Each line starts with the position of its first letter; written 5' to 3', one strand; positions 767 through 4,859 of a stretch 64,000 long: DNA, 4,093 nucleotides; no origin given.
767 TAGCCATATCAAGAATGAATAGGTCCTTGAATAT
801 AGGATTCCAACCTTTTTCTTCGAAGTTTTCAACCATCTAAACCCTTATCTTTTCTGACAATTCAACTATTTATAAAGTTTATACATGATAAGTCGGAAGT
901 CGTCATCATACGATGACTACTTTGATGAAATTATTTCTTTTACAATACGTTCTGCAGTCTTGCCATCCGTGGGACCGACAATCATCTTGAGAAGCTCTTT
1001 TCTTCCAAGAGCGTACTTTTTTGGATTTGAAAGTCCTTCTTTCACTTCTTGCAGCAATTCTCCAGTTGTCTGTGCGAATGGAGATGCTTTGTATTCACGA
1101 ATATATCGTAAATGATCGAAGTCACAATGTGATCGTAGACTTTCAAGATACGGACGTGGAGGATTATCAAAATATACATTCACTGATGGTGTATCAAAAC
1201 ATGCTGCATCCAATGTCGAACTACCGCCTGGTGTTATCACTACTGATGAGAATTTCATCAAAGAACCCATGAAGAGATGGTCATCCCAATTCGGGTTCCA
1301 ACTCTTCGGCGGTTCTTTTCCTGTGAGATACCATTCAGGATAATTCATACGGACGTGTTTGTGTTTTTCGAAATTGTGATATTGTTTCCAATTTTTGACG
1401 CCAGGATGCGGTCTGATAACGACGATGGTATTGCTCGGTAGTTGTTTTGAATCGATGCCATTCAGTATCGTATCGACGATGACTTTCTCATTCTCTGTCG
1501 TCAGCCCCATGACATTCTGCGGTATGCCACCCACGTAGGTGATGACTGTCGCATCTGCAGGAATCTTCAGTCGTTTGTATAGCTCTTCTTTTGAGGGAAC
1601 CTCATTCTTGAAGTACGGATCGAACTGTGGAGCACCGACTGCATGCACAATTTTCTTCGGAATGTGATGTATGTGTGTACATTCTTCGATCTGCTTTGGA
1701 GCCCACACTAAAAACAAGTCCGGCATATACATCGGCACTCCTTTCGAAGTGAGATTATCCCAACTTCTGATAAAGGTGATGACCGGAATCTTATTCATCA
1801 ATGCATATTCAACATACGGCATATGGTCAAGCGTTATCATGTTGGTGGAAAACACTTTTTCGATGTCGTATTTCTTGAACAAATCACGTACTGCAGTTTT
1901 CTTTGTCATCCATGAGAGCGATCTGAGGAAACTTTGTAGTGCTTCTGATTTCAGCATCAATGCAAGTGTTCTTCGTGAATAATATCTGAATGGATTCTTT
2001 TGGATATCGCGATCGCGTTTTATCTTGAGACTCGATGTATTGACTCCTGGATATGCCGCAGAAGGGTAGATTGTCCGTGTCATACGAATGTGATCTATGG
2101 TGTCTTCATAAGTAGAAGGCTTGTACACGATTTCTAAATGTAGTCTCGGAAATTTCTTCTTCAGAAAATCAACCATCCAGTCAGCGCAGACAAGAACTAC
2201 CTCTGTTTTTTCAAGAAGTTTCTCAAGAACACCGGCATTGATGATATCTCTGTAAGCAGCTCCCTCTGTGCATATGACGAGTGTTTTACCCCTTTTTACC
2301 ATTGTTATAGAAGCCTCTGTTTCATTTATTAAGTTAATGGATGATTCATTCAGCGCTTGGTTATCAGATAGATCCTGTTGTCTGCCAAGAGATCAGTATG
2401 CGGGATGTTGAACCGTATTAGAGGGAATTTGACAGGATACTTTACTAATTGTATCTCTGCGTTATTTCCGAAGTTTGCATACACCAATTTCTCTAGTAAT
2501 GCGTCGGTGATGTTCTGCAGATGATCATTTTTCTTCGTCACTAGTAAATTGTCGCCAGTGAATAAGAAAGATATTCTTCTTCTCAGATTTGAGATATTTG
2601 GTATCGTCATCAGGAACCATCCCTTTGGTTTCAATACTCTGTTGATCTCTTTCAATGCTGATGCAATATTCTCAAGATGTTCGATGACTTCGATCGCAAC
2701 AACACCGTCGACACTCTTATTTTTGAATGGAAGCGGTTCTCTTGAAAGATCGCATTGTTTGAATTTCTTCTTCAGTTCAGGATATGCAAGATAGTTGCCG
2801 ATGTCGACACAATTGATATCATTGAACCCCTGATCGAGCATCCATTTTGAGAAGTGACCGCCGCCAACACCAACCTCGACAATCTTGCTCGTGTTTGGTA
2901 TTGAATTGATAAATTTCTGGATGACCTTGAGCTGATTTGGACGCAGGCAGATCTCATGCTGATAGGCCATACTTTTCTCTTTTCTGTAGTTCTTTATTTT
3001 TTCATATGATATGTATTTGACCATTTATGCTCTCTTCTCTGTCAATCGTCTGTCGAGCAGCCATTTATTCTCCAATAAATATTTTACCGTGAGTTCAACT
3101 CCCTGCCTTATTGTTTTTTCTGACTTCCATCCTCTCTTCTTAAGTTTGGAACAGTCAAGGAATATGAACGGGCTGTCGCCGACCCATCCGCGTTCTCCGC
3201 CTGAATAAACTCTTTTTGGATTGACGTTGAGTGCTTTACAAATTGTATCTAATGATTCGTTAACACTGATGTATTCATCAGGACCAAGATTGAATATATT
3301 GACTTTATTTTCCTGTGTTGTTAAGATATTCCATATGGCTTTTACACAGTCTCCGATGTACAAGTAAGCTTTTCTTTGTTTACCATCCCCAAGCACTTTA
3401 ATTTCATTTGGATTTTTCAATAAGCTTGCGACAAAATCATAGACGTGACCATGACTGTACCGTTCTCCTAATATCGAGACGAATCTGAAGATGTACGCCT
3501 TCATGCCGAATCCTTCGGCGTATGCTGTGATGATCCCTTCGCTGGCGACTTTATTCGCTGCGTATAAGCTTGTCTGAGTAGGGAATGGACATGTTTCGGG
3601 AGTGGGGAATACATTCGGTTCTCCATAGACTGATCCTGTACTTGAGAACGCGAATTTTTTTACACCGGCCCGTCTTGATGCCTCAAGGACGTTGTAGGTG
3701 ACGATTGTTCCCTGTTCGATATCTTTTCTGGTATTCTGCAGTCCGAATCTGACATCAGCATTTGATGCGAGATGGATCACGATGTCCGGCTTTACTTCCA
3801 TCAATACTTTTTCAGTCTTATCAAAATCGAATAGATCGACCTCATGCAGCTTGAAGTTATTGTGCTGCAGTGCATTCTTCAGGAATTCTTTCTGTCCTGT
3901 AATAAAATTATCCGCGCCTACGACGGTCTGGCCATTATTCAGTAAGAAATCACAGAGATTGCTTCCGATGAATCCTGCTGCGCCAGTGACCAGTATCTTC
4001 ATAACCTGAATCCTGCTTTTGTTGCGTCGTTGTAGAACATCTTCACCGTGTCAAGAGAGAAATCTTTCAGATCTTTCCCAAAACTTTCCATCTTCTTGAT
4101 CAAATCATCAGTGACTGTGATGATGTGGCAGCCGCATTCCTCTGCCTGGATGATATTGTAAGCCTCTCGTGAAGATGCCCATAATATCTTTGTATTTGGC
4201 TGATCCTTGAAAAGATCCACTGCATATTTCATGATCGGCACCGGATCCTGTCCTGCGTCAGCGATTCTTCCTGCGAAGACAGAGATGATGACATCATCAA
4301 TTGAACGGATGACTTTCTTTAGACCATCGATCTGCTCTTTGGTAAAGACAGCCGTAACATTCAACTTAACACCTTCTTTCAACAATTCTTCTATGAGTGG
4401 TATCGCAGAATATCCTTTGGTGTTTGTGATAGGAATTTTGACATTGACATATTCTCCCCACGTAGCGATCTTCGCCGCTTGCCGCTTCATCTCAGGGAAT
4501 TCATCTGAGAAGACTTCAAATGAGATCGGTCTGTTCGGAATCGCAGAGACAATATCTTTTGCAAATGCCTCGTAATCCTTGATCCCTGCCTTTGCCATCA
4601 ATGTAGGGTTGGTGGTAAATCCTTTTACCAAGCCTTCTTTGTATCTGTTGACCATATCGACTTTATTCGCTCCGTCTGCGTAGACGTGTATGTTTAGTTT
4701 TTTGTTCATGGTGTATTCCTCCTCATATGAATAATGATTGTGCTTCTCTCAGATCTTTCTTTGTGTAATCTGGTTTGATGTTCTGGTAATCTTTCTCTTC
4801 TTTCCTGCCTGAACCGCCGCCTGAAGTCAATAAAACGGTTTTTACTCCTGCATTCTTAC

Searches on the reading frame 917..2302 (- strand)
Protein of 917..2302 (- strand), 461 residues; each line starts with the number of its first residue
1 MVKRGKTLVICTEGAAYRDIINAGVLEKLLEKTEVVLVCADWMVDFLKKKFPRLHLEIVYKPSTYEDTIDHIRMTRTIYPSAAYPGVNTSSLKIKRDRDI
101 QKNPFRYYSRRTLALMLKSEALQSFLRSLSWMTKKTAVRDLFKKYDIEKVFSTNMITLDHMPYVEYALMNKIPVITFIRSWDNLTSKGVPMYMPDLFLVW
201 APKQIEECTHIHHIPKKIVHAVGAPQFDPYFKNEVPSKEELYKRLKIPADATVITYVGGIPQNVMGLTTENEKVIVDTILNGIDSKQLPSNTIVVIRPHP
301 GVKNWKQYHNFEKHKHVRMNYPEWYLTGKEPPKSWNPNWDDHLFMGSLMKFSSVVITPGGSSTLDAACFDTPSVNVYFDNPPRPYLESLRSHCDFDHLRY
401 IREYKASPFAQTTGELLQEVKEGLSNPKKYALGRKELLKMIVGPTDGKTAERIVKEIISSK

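Call 4: search_protein_families(library=pfam, proteins=[window:917-2302:-], max_evalue=0.01)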
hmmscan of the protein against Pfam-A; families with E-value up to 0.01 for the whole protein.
window:917-2302:- (461 aa): 1 family
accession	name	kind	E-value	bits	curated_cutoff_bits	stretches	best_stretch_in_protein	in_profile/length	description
PF04464.20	Glyphos_transf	-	3.1e-09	36.7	22.1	1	191-318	132-253/367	CDP-Glycerol:Poly(glycerophosphate) glycerophosphotransferase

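Call 5: search_protein_families(library=ncbifam, proteins=[window:917-2302:-], max_evalue=0.001)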
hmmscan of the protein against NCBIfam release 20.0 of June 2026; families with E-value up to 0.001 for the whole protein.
window:917-2302:- (461 aa): 1 family
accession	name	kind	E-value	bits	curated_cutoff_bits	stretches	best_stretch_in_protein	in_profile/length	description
NF046086.1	BFO_1060_trans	domain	7.1e-09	35.2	200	1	193-260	104-170/365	BFO_1060 family glycosyltransferase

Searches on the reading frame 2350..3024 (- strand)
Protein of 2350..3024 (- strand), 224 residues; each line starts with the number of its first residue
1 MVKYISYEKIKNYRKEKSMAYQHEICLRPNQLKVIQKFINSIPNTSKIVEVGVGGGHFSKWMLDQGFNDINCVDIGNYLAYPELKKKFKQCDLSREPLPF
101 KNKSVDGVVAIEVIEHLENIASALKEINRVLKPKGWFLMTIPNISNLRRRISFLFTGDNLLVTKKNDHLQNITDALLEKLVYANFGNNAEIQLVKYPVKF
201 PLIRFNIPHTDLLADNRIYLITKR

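Call 4: search_protein_families(library=pfam, proteins=[window:2350-3024:-], max_evalue=0.01)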
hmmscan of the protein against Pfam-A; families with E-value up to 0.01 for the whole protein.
window:2350-3024:- (224 aa): 7 families
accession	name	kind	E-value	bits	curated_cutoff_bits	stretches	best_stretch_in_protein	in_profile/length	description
PF08241.18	Methyltransf_11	-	2.9e-17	63.5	21.2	1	49-138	1-94/95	Methyltransferase domain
PF13489.12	Methyltransf_23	-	1.4e-14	54.6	27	1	34-145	12-122/164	Methyltransferase domain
PF13649.12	Methyltransf_25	-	2.2e-10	41.5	27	1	48-135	1-97/97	Methyltransferase domain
PF08242.18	Methyltransf_12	-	4.3e-10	40.6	30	1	49-137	1-98/98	Methyltransferase domain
PF13847.12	Methyltransf_31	-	3e-07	30.7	27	1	87-143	57-113/145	Methyltransferase domain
PF05148.21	Methyltransf_8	-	2.3e-06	28.1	27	1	30-138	58-155/219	Hypothetical methyltransferase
PF03141.22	Methyltransf_29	-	0.0073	15.4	23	1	95-170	172-231/506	Putative S-adenosyl-L-methionine-dependent methyltransferase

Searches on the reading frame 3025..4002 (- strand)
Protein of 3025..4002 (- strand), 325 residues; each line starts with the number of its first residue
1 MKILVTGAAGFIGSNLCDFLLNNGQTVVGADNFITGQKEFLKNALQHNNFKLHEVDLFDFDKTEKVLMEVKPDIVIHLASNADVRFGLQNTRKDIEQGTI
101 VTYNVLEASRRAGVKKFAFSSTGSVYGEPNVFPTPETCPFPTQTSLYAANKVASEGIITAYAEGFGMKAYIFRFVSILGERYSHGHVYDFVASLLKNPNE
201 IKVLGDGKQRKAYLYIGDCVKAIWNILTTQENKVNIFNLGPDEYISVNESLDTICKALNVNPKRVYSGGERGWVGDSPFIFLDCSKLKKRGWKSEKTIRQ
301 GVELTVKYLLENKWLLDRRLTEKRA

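Call 4: search_protein_families(library=pfam, proteins=[window:3025-4002:-], max_evalue=0.01)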
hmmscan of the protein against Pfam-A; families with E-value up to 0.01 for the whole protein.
window:3025-4002:- (325 aa): 9 families
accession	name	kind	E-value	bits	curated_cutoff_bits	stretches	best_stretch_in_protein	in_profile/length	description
PF01370.27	Epimerase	-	1.1e-53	182.5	20.9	1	3-240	1-240/240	NAD dependent epimerase/dehydratase family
PF16363.11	GDP_Man_Dehyd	-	4.9e-46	158.1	27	1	4-261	1-269/332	GDP-mannose 4,6 dehydratase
PF01073.25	3Beta_HSD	-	2.8e-17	63.1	22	1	4-223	1-225/280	3-beta hydroxysteroid dehydrogenase/isomerase family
PF04321.23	RmlD_sub_bind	-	6.2e-13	48.9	27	1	1-266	1-239/287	RmlD substrate binding domain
PF02719.21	Polysacc_synt_2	-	1.8e-10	40.9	20.2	1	3-127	1-133/293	Polysaccharide biosynthesis protein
PF13460.12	NAD_binding_10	-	2.5e-07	31.2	27.2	1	7-135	1-112/184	NAD(P)H-binding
PF07993.18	NAD_binding_4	-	1.8e-05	24.4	20.1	1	5-183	1-213/258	Male sterility protein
PF05368.20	NmrA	-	2.1e-05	24.7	27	1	2-124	4-109/298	NmrA-like family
PF00106.31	adh_short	-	0.0026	17.7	26.6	1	3-71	3-72/195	short chain dehydrogenase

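Call 5: search_protein_families(library=ncbifam, proteins=[window:3025-4002:-], max_evalue=0.001)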
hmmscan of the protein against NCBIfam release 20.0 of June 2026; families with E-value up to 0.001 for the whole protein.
window:3025-4002:- (325 aa): 33 families (the best 25 are shown)
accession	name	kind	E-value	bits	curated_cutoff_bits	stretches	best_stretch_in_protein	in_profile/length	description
TIGR01181.1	dTDP_gluc_dehyt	equivalog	5.2e-41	140.8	365.1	1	2-315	1-317/321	dTDP-glucose 4,6-dehydratase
TIGR01179.1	galE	equivalog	1.1e-36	126.3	262.3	1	2-297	1-312/332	UDP-glucose 4-epimerase GalE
TIGR04180.1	EDH_00030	hypoth_equivalog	3e-31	108.6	475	1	3-261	1-259/297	NAD-dependent 4,6-dehydratase LegB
NF007490.0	PRK10084.1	subfamily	1.3e-28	100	649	1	1-314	1-340/361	dTDP-glucose 4,6-dehydratase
NF007582.0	PRK10217.1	equivalog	2.6e-26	92.5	698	1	2-313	3-335/355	dTDP-glucose 4,6-dehydratase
TIGR01472.1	gmd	equivalog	1.9e-21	76.7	415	1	3-260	3-270/342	GDP-mannose 4,6-dehydratase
NF007956.0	PRK10675.1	subfamily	1.4e-20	73.8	394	1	1-160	1-162/338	UDP-glucose 4-epimerase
NF011728.1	PRK15181.1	equivalog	3.4e-20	72.3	760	1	3-261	18-285/348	Vi polysaccharide biosynthesis UDP-N-acetylglucosaminuronic acid C-4 epimerase TviC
TIGR02622.1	CDP_4_6_dhtase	equivalog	1.1e-18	67.5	278.45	1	2-166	6-173/352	CDP-glucose 4,6-dehydratase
NF047922.1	GDPFucSynFcl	equivalog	3.8e-15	56.1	500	1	53-313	35-305/308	GDP-L-fucose synthase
TIGR02197.1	heptose_epim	equivalog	1.9e-14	53.6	274.6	1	3-260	1-262/316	ADP-glyceromanno-heptose 6-epimerase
NF008872.0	PRK11908.1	equivalog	4.9e-12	45.6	294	1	1-259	2-272/349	bifunctional UDP-4-keto-pentose/UDP-xylose synthase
TIGR01214.1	rmlD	equivalog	5.7e-12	45.3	224.05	1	2-257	1-225/285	dTDP-4-dehydrorhamnose reductase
NF041015.1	UDPsulfquin_syn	equivalog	2e-11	43.5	575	0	1-37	1-37/384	UDP-sulfoquinovose synthase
NF042422.1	oxyalk_red_OleD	equivalog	3.1e-11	43.2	580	1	1-160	1-152/329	2-alkyl-3-oxoalkanoate reductase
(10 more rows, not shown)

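Call 54: search_solved_structures(query=window:3025-4002:-, max_evalue=1e-15)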
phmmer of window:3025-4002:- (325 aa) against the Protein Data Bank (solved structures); distinct sequences matched with E-value up to 1e-15: 69 (the best 60 are shown).
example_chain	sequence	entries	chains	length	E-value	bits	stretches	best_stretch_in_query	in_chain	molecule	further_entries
3ehe_A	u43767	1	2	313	2.3e-72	247.4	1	3-312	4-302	UDP-glucose 4-epimerase (GalE-1)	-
8rdg_A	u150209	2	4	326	8.9e-69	235.6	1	1-313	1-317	SDR family NAD(P)-dependent oxidoreductase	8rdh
8rdi_A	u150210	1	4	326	3.2e-68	233.8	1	1-313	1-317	SDR family NAD(P)-dependent oxidoreductase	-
3icp_A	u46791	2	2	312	1.3e-54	189.1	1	1-314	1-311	NAD-dependent epimerase/dehydratase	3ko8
3aw9_A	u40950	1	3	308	2.7e-49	171.6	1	1-314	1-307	NAD-dependent epimerase/dehydratase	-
4zrm_A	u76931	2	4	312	5.4e-43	150.9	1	1-309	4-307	UDP-glucose 4-epimerase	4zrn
7ys8_A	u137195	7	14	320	2.3e-37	132.4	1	1-309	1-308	UDP-glucose 4-epimerase | UDP-glucose 4-epimerase along with EC 5.1.3.2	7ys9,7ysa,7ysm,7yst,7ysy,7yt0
2p5u_A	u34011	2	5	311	1.1e-31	113.8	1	1-308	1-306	UDP-glucose 4-epimerase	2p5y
6zl6_A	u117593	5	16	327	3.2e-29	105.6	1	1-255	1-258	Epimerase domain-containing protein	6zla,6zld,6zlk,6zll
6zlj_A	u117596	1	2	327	1.1e-28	103.9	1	1-255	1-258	Epimerase domain-containing protein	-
5u4q_A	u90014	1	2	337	1.7e-27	100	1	1-228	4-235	dTDP-glucose 4,6-dehydratase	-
4lk3_A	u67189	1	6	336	1.3e-26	97.1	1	2-247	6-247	UDP-glucuronic acid decarboxylase 1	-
4gll_A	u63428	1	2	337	3.1e-26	95.8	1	2-247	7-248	UDP-glucuronic acid decarboxylase 1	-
4m55_A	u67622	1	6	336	3.3e-26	95.8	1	2-247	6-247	UDP-glucuronic acid decarboxylase 1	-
2b69_A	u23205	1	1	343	3.4e-26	95.7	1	2-247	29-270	UDP-glucuronate decarboxylase 1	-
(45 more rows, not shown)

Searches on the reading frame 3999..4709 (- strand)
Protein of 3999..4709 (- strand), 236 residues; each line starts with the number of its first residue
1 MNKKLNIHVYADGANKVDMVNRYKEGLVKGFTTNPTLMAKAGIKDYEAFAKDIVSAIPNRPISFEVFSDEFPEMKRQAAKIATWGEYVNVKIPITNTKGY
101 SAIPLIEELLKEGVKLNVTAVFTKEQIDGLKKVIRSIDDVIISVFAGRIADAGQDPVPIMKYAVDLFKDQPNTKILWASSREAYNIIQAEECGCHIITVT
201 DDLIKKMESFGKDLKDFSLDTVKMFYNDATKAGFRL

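Call 4: search_protein_families(library=pfam, proteins=[window:3999-4709:-], max_evalue=0.01)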
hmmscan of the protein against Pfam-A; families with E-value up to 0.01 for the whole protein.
window:3999-4709:- (236 aa): 1 family
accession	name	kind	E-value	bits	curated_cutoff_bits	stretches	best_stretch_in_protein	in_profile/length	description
PF00923.25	TAL_FSA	-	4.2e-41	141.6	27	1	9-231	1-280/285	Transaldolase/Fructose-6-phosphate aldolase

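Call 5: search_protein_families(library=ncbifam, proteins=[window:3999-4709:-], max_evalue=0.001)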
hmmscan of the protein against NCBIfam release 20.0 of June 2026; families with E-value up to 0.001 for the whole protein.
window:3999-4709:- (236 aa): 8 families
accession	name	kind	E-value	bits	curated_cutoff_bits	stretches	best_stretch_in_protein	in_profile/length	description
TIGR02134.1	transald_staph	equivalog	2.3e-95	318.8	281.95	1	3-235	2-234/236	transaldolase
TIGR00875.1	fsa_talC_mipB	equivalog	1.8e-25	89.6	245.95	1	8-220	2-203/213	fructose-6-phosphate aldolase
NF009299.0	PRK12656.1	equivalog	1.2e-15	57.6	214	1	17-224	10-216/222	fructose-6-phosphate aldolase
NF009296.0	PRK12653.1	subfamily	9.7e-13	48.4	306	1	9-208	3-195/220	fructose-6-phosphate aldolase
NF009001.0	PRK12346.1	subfamily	1.2e-06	28.3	439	0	97-168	133-213/316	transaldolase A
NF002881.0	PRK03343.1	subfamily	5.4e-06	25.7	367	0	88-127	138-173/370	transaldolase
NF003026.0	PRK03903.1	equivalog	1e-05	24.9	344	1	86-149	123-189/323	transaldolase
TIGR00874.1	talAB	equivalog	1.8e-05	24.2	396.2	0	90-209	129-252/317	transaldolase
